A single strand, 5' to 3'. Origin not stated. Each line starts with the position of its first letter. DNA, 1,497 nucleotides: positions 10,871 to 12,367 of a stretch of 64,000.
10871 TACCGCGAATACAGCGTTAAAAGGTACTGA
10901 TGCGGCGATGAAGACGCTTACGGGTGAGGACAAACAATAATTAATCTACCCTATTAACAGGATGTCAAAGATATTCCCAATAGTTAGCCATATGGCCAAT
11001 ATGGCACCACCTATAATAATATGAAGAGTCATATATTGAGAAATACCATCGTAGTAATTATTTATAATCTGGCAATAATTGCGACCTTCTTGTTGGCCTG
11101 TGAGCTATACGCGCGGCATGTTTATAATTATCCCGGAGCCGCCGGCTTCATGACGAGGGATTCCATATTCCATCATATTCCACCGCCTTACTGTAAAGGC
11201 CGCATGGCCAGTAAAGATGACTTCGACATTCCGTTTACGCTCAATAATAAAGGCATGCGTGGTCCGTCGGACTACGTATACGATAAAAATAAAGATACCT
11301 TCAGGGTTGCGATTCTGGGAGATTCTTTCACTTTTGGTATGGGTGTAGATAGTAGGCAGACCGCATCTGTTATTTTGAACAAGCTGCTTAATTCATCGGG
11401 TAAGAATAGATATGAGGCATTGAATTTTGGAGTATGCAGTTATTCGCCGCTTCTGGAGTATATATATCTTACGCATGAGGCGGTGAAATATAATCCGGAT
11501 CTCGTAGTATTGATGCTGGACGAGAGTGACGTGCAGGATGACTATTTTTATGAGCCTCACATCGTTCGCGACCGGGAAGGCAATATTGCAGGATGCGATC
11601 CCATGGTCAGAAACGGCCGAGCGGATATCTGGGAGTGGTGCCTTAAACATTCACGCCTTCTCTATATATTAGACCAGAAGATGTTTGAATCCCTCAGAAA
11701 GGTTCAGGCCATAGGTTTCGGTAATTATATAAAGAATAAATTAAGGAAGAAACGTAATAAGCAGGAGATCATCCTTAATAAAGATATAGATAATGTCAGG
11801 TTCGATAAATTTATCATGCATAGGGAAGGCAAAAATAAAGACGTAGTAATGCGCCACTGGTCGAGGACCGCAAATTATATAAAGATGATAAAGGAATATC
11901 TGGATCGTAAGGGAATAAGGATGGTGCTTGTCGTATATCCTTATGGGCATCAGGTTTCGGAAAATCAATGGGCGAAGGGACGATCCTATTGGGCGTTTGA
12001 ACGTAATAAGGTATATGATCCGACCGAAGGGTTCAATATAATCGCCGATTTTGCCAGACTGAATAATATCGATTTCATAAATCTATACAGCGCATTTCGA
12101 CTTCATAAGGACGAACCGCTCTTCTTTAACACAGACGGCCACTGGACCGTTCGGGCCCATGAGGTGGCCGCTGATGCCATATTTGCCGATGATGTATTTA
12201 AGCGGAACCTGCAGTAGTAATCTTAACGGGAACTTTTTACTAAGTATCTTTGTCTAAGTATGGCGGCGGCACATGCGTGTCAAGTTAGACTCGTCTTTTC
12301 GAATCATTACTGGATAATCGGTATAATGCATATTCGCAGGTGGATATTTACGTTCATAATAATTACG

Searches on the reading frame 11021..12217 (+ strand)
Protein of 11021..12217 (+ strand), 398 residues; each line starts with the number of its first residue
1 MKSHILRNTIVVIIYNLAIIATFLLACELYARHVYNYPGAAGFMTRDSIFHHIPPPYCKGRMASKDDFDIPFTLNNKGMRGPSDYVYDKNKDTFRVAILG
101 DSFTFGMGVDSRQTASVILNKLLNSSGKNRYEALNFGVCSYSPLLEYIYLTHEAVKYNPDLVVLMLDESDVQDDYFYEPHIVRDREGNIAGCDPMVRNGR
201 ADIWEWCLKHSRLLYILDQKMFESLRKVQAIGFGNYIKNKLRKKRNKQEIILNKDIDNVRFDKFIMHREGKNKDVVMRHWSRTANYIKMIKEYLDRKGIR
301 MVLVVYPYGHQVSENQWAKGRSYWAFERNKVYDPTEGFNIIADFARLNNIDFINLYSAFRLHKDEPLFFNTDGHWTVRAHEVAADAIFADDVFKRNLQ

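Call 12: find_encoding_contigs(protein=window:11021-12217:+, flank=10000, max_places=1)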
Protein window:11021-12217:+ (398 aa): 17 contigs read that carry it; 1 place shown.
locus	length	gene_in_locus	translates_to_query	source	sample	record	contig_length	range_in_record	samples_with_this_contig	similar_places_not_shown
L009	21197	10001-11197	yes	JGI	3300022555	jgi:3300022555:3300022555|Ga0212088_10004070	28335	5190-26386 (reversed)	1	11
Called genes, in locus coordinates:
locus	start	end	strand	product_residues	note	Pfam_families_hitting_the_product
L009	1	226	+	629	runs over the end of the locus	PF00009:GTP_EFTU, PF01926:MMR_HSR1 (weak), PF22042:EF-G_D2, PF03144:GTP_EFTU_D2, PF00679:EFG_C, PF21018:BipA_C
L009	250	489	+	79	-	-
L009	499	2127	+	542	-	PF02367:TsaE (faint), PF02463:SMC_N (faint), PF13191:AAA_16 (faint), PF13555:AAA_29 (faint), PF00005:ABC_tran, PF13304:AAA_21 (faint), PF12848:ABC_tran_Xtn, PF00005:ABC_tran, +3 more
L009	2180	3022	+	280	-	PF00588:SpoU_methylase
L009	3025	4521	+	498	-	PF02463:SMC_N (faint), PF13476:AAA_23 (faint), PF00005:ABC_tran, PF13304:AAA_21 (faint), PF12848:ABC_tran_Xtn, PF00005:ABC_tran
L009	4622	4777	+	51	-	PF23477:zf_Tbcl_2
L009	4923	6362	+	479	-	PF02310:B12-binding, PF04055:Radical_SAM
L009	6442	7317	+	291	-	PF01145:Band_7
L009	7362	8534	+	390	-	PF03190:Thioredox_DsbH, PF13899:Thioredoxin_7, PF00085:Thioredoxin, PF13098:Thioredoxin_2, PF13650:Asp_protease_2, PF13975:gag-asp_proteas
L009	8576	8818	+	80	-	-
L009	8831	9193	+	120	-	PF09719:C_GCAxxG_C_C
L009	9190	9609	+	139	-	-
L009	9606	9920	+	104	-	-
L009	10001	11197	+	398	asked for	PF13472:Lipase_GDSL_2 (faint), PF16822:ALGX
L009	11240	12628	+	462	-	PF02321:OEP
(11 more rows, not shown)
